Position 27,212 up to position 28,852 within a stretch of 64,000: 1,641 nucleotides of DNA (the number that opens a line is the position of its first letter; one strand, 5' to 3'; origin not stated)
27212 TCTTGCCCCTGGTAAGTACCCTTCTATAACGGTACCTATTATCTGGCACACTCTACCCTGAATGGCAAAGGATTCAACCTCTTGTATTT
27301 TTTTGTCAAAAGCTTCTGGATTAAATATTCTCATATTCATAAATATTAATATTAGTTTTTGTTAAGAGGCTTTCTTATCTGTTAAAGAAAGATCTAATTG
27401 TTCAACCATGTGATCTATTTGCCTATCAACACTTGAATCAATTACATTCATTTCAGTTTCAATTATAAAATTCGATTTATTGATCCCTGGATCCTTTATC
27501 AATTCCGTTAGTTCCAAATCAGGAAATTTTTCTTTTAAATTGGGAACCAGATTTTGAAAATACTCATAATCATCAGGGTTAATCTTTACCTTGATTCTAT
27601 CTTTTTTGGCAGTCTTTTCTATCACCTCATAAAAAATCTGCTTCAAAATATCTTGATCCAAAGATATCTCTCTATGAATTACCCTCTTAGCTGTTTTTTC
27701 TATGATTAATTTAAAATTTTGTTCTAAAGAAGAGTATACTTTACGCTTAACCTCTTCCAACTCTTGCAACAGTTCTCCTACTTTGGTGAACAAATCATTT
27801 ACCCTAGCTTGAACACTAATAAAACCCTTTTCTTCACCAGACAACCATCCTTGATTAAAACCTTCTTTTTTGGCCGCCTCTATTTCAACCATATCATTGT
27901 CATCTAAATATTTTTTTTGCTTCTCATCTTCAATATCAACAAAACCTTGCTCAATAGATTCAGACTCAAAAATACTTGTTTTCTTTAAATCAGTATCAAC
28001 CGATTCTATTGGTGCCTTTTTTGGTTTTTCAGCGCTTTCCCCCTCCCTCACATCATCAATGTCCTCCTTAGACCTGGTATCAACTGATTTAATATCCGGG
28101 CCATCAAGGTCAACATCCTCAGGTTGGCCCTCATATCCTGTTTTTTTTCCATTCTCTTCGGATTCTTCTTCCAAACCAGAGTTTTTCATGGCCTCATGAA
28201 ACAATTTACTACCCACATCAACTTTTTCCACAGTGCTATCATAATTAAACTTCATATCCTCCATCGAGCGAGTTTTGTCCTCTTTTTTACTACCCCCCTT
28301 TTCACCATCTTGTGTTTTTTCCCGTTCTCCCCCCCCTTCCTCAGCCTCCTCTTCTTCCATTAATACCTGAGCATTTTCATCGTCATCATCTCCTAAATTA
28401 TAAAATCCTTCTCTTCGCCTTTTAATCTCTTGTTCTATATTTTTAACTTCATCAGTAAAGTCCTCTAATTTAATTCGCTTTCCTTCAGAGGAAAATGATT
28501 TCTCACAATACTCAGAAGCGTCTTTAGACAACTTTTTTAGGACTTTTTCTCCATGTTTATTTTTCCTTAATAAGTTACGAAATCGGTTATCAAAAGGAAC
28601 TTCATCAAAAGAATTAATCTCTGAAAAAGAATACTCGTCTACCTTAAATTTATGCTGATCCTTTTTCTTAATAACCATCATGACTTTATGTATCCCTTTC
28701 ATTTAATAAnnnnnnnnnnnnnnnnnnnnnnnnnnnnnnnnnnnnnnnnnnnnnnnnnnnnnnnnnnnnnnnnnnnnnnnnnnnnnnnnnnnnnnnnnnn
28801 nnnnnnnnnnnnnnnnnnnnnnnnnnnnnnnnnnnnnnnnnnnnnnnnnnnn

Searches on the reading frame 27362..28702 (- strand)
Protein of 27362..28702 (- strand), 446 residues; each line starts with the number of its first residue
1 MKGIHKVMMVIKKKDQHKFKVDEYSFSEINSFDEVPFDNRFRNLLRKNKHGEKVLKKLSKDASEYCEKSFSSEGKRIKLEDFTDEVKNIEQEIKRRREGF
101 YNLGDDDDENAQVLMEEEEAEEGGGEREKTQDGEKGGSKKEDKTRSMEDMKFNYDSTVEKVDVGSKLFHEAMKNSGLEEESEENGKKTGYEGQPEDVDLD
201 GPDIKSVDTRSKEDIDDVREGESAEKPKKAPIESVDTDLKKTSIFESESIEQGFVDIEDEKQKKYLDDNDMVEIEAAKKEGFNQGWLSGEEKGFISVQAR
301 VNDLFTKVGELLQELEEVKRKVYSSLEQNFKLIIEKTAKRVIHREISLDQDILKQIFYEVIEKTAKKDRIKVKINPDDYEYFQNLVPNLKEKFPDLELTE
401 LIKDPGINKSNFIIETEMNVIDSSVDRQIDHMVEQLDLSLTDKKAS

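Call 4: search_protein_families(library=pfam, proteins=[window:27362-28702:-], max_evalue=0.01)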
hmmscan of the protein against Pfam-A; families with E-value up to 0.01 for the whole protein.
window:27362-28702:- (446 aa): 1 family
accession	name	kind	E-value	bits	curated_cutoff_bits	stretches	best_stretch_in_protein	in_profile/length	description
PF02108.21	FliH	-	1.6e-15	57.6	24.1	1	306-431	5-127/128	Flagellar assembly protein FliH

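Call 7: find_homologous_proteins(query=window:27362-28702:-, max_evalue=0.00001)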
Query window:27362-28702:-: 8000 candidates shared short words with the query, none scored E <= 0.00001.

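Call 8: find_encoding_contigs(protein=window:27362-28702:-, flank=3000, max_places=10)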
Protein window:27362-28702:- (446 aa): 2 contigs read that carry it; 2 places shown.
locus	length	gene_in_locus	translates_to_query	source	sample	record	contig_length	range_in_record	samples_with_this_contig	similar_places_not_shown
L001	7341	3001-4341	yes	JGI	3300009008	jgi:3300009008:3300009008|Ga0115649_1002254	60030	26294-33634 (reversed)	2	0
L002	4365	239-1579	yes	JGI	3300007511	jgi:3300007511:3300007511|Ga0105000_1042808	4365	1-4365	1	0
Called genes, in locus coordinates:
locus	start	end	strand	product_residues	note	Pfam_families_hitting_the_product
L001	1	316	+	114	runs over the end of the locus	PF02049:FliE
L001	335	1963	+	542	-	PF01514:YscJ_FliF, PF08345:YscJ_FliF_C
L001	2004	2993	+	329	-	PF03448:MgtE_N (faint), PF14842:FliG_N, PF14841:FliG_M, PF14842:FliG_N (weak), PF01706:FliG_C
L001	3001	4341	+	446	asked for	PF02108:FliH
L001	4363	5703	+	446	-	PF02874:ATP-synt_ab_N (faint), PF00006:ATP-synt_ab, PF18269:T3SS_ATPase_C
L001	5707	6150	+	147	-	PF02050:FliJ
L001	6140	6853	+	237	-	-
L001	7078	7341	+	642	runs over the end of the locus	PF02120:Flg_hook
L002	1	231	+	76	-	?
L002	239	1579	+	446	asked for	PF02108:FliH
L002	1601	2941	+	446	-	PF02874:ATP-synt_ab_N (faint), PF00006:ATP-synt_ab, PF18269:T3SS_ATPase_C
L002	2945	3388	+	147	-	PF02050:FliJ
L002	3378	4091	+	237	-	-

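Call 10: find_related_loci(query=window:27362-28702:-, collection=metagenome_contigs, flank=3000)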
Query window:27362-28702:- (446 aa) in metagenome_contigs; peptide patterns used: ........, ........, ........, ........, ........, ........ (x = any residue, [..] = any of these).
455 stretches matched a pattern, but none encodes a relative of the query by tblastn (E <= 1e-3).

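Call 11: find_related_loci(query=window:27362-28702:-, collection=genome_contigs, flank=5000)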
Query window:27362-28702:- (446 aa) in genome_contigs; peptide patterns used: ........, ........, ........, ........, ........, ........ (x = any residue, [..] = any of these).
145 stretches matched a pattern, but none encodes a relative of the query by tblastn (E <= 1e-3).

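Call 24: search_protein_representatives(protein=window:27362-28702:-)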
Query: 446 residues. Proteins with E-value up to 0.001 (for the whole library): 3534; up to 1e-10: 258; up to 1e-30: 2. The best 150 are listed.
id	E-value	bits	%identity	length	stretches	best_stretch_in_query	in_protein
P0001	9.2e-77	275.7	40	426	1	9-446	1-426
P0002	6.1e-72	259.8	44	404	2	258-446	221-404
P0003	2.9e-23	99.5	27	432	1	21-443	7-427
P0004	6.1e-22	95.1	27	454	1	18-445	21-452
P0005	2.2e-21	93.3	30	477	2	259-441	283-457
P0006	5.9e-21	91.9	31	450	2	266-441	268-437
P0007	8.1e-21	91.4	29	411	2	253-444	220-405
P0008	3.5e-20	89.3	24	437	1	18-444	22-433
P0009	5.3e-19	85.5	27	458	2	262-442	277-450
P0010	1.1e-18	84.5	24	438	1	20-443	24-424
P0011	1.2e-18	84.3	31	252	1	268-434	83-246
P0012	1.3e-18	84.2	27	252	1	276-437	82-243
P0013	2.5e-18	83.2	28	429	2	268-442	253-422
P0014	3.1e-18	82.9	43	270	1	8-182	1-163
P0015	1.3e-17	80.9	25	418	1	20-444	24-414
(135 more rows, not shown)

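Call 27: list_cluster_members(proteins=[window:27362-28702:-, P0001, P0002, P0003, P0004, window:11959-14661:+, window:26000-27340:-, window:55503-56657:+])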
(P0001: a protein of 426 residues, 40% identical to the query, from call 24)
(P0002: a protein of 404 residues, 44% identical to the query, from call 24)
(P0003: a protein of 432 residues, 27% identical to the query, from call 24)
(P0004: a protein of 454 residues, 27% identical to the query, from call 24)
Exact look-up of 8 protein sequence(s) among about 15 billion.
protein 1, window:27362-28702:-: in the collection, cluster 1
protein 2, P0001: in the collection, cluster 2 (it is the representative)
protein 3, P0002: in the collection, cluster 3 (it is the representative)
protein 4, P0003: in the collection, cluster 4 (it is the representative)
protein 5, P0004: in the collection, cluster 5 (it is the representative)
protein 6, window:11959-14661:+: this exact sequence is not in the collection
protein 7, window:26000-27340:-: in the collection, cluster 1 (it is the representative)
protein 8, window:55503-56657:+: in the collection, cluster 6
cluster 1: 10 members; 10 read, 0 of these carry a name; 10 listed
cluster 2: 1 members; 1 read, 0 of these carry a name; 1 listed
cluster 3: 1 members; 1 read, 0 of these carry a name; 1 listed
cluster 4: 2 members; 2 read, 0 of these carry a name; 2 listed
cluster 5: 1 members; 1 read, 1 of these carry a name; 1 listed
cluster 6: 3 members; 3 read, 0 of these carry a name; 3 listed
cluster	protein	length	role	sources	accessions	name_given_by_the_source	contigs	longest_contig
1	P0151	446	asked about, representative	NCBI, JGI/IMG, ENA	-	-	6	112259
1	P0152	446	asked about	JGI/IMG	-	-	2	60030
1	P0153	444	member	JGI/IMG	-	-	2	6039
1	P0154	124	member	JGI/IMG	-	-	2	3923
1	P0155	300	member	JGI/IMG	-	-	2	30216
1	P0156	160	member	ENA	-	-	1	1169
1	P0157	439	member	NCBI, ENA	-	-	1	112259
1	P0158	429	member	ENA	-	-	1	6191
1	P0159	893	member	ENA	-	-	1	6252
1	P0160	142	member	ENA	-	-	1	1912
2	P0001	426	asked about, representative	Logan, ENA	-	-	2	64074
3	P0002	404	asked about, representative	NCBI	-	-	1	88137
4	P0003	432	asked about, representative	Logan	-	-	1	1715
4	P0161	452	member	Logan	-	-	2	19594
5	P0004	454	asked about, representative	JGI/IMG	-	flagellar biosynthesis/type III secretory pathway protein FliH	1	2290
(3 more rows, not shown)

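Call 37: find_encoding_contigs(protein=window:27362-28681:-, flank=10000, max_places=10)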
Protein window:27362-28681:- (439 aa): 1 contig read that carries it; 1 place shown.
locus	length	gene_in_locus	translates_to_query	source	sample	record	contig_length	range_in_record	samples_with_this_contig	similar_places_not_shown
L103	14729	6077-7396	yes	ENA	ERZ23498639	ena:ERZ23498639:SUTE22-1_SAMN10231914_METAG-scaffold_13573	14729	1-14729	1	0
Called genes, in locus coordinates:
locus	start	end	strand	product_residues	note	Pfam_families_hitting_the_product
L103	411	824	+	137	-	-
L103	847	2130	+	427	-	PF00158:Sigma54_activat, PF14532:Sigma54_activ_2, PF07724:AAA_2, PF07728:AAA_5 (weak), PF25601:AAA_lid_14, PF02954:HTH_8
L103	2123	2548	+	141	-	-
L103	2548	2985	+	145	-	PF00460:Flg_bb_rod (weak), PF06429:Flg_bbr_C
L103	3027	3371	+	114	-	PF02049:FliE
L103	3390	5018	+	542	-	PF01514:YscJ_FliF, PF08345:YscJ_FliF_C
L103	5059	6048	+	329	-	PF03448:MgtE_N (faint), PF14842:FliG_N, PF14841:FliG_M, PF14842:FliG_N (weak), PF01706:FliG_C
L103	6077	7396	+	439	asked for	PF02108:FliH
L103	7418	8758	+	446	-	PF02874:ATP-synt_ab_N (faint), PF00006:ATP-synt_ab, PF18269:T3SS_ATPase_C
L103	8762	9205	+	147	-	PF02050:FliJ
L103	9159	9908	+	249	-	-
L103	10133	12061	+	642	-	PF02120:Flg_hook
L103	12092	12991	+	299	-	PF03963:FlgD, PF13860:FlgD_ig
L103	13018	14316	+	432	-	PF00460:Flg_bb_rod, PF22692:LlgE_F_G_D1, PF07559:FlgE_D2, PF06429:Flg_bbr_C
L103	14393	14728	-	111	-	?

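Call 39: find_encoding_contigs(protein=P0160, flank=3000, max_places=10)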
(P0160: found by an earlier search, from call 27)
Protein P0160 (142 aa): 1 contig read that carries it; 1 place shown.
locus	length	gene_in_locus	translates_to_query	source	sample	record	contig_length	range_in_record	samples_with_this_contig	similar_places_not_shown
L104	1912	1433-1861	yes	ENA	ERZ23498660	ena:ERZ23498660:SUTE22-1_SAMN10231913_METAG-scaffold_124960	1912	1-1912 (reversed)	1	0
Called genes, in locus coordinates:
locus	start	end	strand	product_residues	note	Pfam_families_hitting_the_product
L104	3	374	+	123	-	?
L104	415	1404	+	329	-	PF03448:MgtE_N (faint), PF14842:FliG_N, PF14841:FliG_M, PF14842:FliG_N (weak), PF01706:FliG_C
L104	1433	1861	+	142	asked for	-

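Call 64: predict_structure(alignment_id=A1)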
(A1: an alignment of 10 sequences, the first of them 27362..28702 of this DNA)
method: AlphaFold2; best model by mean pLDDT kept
length: 446 residues; sequences in the alignment: 10
mean_pLDDT: 56.5   pTM: 0.26
mean pLDDT of the five models: 56.5, 53.9, 53.1, 50.0, 49.1
residues with pLDDT >= 90: 3; 70-90: 163; 50-70: 65; < 50: 215
segments of 3 or more residues with pLDDT < 50: 1-15, 17-25, 30-47, 61-72, 102-226, 228-250, 440-446
pLDDT, mean of each block of 10 residues (from residue 1): 37 43 48 44 44 57 43 54 83 74 45 42 31 28 32 37 42 44 36 34 34 31 33 32 41 58 76 69 54 72 88 87 82 80 74 78 70 85 78 70 83 78 73 65 46
secondary structure, 60 per line:
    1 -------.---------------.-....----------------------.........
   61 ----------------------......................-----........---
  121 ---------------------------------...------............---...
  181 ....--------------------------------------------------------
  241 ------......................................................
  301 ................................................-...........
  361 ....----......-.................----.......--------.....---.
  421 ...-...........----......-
elements in order: H26-29 H52-60 H83-104 H110-117 H163-174 H178-184 H247-348 H350-364 E369-374 H376-392 E397-403 E412-416 E420-423 H425-435 H440-445

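Call 70: find_encoding_contigs(protein=P0001, flank=10000, max_places=3)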
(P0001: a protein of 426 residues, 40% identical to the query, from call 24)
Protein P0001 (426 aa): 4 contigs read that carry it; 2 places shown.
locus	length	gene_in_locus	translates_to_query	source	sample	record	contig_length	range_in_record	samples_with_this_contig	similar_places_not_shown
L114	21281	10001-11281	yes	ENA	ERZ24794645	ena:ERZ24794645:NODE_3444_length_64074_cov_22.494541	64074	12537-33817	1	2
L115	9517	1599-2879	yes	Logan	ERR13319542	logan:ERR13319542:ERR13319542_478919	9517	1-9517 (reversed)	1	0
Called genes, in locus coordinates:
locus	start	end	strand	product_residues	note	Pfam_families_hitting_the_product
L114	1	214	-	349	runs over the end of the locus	PF00226:DnaJ, PF01556:DnaJ_C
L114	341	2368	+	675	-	PF00580:UvrD-helicase, PF01443:Viral_helicase1 (faint), PF13245:AAA_19, PF13604:AAA_30 (faint), PF13361:UvrD_C, PF13538:UvrD_C_2 (faint)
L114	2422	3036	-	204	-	PF13505:OMP_b-brl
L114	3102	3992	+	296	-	PF00140:Sigma70_r1_2, PF04542:Sigma70_r2, PF04545:Sigma70_r4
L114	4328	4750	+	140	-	-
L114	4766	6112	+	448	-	PF00158:Sigma54_activat, PF14532:Sigma54_activ_2, PF07724:AAA_2, PF25601:AAA_lid_14, PF02954:HTH_8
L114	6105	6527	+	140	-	-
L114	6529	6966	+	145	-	PF00460:Flg_bb_rod (weak), PF06429:Flg_bbr_C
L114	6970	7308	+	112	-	PF02049:FliE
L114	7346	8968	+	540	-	PF01514:YscJ_FliF, PF08345:YscJ_FliF_C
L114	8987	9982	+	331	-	PF14842:FliG_N, PF14841:FliG_M, PF14842:FliG_N (weak), PF01706:FliG_C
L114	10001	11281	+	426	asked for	PF02108:FliH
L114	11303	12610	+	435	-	PF02874:ATP-synt_ab_N (weak), PF00006:ATP-synt_ab, PF18269:T3SS_ATPase_C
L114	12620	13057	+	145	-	PF02050:FliJ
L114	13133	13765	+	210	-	-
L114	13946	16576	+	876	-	PF02120:Flg_hook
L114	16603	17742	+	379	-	PF03963:FlgD, PF13860:FlgD_ig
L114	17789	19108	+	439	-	PF00460:Flg_bb_rod, PF22692:LlgE_F_G_D1, PF07559:FlgE_D2, PF06429:Flg_bbr_C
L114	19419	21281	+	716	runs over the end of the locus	-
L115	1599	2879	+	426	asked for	PF02108:FliH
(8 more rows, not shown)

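Call 71: find_encoding_contigs(protein=P0002, flank=10000, max_places=3)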
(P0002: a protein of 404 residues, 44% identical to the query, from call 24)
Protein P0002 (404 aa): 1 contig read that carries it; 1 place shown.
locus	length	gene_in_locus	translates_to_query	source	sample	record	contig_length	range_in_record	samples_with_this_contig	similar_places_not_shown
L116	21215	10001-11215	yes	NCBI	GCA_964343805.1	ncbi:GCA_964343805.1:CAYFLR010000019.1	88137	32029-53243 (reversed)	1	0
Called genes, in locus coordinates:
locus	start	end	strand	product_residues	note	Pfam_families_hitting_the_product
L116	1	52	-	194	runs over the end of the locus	PF13505:OMP_b-brl (weak)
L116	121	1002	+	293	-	PF00140:Sigma70_r1_2, PF04542:Sigma70_r2, PF04545:Sigma70_r4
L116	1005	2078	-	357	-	PF00089:Trypsin (weak)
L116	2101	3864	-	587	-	-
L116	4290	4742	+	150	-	-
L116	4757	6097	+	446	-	PF00158:Sigma54_activat, PF14532:Sigma54_activ_2, PF07724:AAA_2 (weak), PF07728:AAA_5 (weak), PF25601:AAA_lid_14, PF02954:HTH_8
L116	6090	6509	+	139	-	-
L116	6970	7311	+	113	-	PF02049:FliE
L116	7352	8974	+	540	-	PF01514:YscJ_FliF, PF08345:YscJ_FliF_C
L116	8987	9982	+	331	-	PF14842:FliG_N, PF14841:FliG_M, PF14842:FliG_N (weak), PF01706:FliG_C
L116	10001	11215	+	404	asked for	PF02108:FliH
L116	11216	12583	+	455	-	PF02874:ATP-synt_ab_N (faint), PF00006:ATP-synt_ab, PF18269:T3SS_ATPase_C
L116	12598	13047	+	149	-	PF02050:FliJ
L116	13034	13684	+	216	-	-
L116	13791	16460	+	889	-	PF02120:Flg_hook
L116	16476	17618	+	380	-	PF03963:FlgD, PF13860:FlgD_ig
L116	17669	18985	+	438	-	PF00460:Flg_bb_rod, PF22692:LlgE_F_G_D1, PF07559:FlgE_D2, PF06429:Flg_bbr_C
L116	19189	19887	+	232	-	-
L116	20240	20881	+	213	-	PF13645:YkuD_2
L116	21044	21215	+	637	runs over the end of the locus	-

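Call 80: search_solved_structures(query=window:27362-28702:-, max_evalue=0.01)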
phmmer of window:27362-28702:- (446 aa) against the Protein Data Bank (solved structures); distinct sequences matched with E-value up to 0.01: 0.
